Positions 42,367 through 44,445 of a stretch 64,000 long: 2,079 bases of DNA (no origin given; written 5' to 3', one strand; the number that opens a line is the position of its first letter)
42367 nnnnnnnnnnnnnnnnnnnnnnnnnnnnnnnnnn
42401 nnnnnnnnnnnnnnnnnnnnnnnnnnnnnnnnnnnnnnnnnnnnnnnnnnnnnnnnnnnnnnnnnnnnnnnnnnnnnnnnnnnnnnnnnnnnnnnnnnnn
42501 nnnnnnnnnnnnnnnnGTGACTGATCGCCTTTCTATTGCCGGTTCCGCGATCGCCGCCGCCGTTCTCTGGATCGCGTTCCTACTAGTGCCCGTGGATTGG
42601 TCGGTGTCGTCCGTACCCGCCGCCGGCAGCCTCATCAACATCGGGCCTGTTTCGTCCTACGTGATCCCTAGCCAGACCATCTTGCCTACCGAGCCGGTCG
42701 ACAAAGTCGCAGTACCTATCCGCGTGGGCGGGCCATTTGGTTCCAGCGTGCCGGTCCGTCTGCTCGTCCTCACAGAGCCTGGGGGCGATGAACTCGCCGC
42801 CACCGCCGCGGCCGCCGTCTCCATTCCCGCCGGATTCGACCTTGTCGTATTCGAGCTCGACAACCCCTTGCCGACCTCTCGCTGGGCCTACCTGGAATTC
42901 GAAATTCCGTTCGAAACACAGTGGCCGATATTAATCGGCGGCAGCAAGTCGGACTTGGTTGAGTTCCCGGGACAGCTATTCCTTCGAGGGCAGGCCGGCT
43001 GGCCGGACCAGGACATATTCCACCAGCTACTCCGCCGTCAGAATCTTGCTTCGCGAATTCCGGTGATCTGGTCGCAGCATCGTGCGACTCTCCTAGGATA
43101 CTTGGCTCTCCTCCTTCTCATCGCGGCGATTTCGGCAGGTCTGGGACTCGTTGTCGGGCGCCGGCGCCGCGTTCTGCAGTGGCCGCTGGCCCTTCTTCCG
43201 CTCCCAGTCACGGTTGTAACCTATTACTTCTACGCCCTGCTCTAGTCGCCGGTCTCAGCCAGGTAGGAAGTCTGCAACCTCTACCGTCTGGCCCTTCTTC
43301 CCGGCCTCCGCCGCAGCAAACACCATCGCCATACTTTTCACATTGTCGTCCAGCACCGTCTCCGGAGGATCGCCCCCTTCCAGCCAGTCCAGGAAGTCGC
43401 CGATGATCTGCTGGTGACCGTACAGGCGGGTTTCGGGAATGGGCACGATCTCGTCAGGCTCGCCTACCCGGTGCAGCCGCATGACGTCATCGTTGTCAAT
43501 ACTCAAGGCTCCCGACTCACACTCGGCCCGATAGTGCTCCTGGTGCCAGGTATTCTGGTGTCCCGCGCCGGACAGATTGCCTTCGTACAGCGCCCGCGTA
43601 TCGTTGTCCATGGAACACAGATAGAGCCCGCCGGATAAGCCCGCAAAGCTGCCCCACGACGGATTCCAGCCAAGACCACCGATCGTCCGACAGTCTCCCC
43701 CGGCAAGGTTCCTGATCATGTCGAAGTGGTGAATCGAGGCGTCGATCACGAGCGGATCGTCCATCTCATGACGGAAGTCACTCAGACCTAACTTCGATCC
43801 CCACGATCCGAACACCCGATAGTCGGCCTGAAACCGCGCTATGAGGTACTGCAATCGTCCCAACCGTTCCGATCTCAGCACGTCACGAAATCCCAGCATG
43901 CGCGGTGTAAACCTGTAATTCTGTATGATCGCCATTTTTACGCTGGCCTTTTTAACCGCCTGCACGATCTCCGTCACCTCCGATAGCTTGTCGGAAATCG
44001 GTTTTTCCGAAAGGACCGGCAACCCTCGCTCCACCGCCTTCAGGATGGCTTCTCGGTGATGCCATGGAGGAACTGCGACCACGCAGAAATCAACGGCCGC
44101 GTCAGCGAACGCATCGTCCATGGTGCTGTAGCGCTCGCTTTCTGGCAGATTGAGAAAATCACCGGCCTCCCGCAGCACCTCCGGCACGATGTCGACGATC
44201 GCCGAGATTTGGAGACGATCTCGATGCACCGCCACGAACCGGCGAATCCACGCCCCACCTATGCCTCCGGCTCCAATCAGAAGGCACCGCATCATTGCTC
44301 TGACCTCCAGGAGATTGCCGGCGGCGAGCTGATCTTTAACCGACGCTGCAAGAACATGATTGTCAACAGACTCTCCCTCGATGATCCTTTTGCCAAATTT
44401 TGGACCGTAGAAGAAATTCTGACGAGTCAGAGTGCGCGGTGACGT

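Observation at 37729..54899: Triplicated 669-693-aa polytopic membrane protein with a conserved extracytoplasmic loop motif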

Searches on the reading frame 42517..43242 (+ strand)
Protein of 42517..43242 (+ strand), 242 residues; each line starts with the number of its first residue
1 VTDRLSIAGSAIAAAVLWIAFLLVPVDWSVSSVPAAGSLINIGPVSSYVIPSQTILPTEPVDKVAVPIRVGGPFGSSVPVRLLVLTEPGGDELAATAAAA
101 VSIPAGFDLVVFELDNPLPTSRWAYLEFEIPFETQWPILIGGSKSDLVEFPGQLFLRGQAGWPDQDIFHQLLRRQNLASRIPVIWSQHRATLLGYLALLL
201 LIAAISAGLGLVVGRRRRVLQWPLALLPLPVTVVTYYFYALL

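Call 13: search_protein_families(library=pfam, proteins=[window:42517-43242:+], max_evalue=0.01)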
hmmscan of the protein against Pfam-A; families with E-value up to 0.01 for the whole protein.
window:42517-43242:+ (242 aa): 0 families

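Call 48: find_homologous_proteins(query=window:42517-43242:+)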
Query window:42517-43242:+ (242 aa): 10 proteins with E <= 0.001 among 8000 candidates.
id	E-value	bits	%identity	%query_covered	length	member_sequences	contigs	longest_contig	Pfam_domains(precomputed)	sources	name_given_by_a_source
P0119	7.6e-151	518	100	100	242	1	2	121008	-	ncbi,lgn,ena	-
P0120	2.4e-128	445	87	100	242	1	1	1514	-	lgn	-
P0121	7.6e-127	440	86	100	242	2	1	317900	-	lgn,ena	-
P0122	3.0e-126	438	85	100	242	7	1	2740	-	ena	-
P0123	3.7e-125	434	83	100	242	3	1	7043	-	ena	-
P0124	4.9e-119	414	79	98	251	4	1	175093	-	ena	-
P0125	1.5e-97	344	64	100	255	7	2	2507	-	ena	-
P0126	9.2e-90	318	60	100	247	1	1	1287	-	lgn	-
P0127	2.0e-88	314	60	100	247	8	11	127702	-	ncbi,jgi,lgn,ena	-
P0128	1.7e-86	308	59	100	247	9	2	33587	-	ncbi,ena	-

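Call 59: predict_structure(alignment_id=A6)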
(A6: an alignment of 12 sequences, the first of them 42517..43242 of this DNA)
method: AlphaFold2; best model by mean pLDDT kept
length: 242 residues; sequences in the alignment: 12
mean_pLDDT: 61.6   pTM: 0.50
mean pLDDT of the five models: 61.6, 61.0, 58.9, 57.4, 57.3
residues with pLDDT >= 90: 4; 70-90: 82; 50-70: 94; < 50: 62
segments of 3 or more residues with pLDDT < 50: 24-47, 144-173, 237-242
pLDDT, mean of each block of 10 residues (from residue 1): 56 61 42 32 38 65 76 83 80 89 79 84 76 66 49 36 43 52 56 65 71 71 64 52 35
secondary structure, 60 per line:
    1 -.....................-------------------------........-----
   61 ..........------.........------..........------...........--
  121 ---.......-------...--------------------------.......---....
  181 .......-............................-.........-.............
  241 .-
elements in order: H2-22 E48-55 E61-70 E77-85 E92-101 E108-118 E124-130 E138-140 H167-173 H177-187 H189-216 H218-226 H228-241

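Call 66: find_encoding_contigs(protein=P0119, flank=1000, max_places=3)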
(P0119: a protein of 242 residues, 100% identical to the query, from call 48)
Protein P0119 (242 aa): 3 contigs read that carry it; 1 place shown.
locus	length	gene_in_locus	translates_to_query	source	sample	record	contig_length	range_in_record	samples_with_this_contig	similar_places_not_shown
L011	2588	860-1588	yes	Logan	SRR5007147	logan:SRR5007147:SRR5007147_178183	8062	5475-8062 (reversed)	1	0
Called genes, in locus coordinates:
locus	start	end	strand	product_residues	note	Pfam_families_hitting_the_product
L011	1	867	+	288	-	?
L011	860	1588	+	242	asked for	-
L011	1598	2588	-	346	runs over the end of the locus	PF01408:GFO_IDH_MocA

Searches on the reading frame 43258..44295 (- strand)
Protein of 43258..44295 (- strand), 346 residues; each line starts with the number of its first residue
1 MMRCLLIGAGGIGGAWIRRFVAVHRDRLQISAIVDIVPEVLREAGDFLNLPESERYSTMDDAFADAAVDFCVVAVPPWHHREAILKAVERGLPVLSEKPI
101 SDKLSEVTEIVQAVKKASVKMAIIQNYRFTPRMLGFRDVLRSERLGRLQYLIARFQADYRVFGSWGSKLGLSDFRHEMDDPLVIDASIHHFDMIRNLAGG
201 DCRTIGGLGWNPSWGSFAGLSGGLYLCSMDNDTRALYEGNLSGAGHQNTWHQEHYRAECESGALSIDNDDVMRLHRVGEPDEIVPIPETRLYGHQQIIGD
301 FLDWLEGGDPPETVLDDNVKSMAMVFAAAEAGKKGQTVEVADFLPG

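Call 13: search_protein_families(library=pfam, proteins=[window:43258-44295:-], max_evalue=0.01)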
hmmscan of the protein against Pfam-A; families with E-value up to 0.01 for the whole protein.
window:43258-44295:- (346 aa): 4 families
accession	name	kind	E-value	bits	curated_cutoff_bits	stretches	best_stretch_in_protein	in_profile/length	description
PF01408.29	GFO_IDH_MocA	-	2e-17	64.4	24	1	2-121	1-116/120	Oxidoreductase family, NAD-binding Rossmann fold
PF02629.25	CoA_binding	-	0.00067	20.8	22.3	1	3-93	5-89/97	CoA binding domain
PF22725.1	GFO_IDH_MocA_C3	-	0.0047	17.4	27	1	137-238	5-101/124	GFO/IDH/MocA C-terminal domain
PF02894.22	GFO_IDH_MocA_C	-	0.0063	16.8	22.9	0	176-200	36-60/218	Oxidoreductase family, C-terminal alpha/beta domain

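Call 58: search_protein_families(library=ncbifam, proteins=[window:43258-44295:-], max_evalue=0.001)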
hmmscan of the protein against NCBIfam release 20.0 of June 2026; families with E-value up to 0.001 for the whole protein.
window:43258-44295:- (346 aa): 8 families
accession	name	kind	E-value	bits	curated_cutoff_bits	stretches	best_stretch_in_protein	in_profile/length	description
TIGR04380.1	myo_inos_iolG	equivalog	3.7e-23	81.9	355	1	2-338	2-329/330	inositol 2-dehydrogenase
NF040723.1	UDP-GlcNAcDh_Arch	equivalog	1.8e-15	57.3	450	1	2-199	1-178/302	UDP-N-acetylglucosamine 3-dehydrogenase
NF052479.1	LevoglcsnDh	equivalog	2.1e-10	39.8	650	1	31-161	39-167/386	levoglucosan dehydrogenase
NF058563.1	BT_2159_fam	equivalog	1.4e-09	37.5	650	1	4-205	3-190/350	disaccharide 3-dehydrogenase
NF007574.0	PRK10206.1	equivalog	2.2e-08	33.5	352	1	2-156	3-154/345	oxidoreductase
NF052679.1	InsChiInosDhIolG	equivalog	5.8e-08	32.1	540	1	4-124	5-123/343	bifunctional inositol 2-dehydrogenase/D-chiro-inositol 1-dehydrogenase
NF008607.0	PRK11579.1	subfamily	7.4e-07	28.5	330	1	57-156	54-153/346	oxidoreductase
NF041392.1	XylDh_Gfo6_Halo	equivalog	7.8e-05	21.6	350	1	56-147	71-162/350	D-xylose 1-dehydrogenase Gfo6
